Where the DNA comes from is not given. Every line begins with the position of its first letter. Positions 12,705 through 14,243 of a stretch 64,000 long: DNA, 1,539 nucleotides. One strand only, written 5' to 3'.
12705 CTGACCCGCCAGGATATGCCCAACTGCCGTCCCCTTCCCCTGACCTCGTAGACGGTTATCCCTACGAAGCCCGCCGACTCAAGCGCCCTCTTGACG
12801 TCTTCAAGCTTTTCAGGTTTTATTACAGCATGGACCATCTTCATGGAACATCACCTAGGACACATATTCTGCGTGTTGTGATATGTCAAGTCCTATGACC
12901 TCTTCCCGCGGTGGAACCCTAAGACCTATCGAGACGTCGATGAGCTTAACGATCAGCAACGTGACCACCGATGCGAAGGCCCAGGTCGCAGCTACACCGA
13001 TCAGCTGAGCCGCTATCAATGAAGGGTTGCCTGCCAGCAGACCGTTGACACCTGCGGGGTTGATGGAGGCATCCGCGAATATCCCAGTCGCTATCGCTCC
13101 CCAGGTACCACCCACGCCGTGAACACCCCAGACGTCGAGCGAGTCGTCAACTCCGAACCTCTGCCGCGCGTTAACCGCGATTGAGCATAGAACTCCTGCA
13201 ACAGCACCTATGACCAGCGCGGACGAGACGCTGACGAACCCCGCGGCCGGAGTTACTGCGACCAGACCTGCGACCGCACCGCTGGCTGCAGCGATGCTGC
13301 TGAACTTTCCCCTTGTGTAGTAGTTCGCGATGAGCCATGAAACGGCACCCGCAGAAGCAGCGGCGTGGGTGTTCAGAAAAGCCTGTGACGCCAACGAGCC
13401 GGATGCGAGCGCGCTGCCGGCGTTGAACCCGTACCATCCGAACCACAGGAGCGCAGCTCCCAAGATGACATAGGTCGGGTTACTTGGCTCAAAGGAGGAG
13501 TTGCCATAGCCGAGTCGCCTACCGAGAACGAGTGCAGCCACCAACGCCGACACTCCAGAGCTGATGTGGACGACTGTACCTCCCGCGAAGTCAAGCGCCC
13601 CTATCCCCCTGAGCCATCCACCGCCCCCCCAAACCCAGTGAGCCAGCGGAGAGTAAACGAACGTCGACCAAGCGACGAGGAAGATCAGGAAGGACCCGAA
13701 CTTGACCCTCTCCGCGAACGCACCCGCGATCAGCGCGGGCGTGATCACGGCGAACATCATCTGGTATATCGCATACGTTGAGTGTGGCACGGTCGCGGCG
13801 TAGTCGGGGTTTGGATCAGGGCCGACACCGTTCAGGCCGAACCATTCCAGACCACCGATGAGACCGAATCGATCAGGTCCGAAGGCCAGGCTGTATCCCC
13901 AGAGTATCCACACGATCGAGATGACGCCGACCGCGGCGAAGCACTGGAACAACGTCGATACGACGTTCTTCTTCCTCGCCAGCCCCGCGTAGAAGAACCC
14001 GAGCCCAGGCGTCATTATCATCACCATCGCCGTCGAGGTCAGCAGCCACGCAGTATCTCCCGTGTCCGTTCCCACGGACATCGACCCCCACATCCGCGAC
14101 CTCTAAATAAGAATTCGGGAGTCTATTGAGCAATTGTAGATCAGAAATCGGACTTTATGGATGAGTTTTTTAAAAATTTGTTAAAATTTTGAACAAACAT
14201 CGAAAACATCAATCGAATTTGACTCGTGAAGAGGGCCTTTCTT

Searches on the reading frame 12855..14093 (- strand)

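Call 71: search_protein_families(library=pfam, proteins=[window:12855-14093:-], max_evalue=0.0001)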
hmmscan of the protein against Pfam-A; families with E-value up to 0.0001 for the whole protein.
window:12855-14093:- (412 aa): 1 family
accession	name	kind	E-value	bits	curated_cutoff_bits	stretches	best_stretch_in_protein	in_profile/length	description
PF00909.26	Ammonium_transp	-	1.2e-124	416.5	23.2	1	15-409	1-396/399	Ammonium Transporter Family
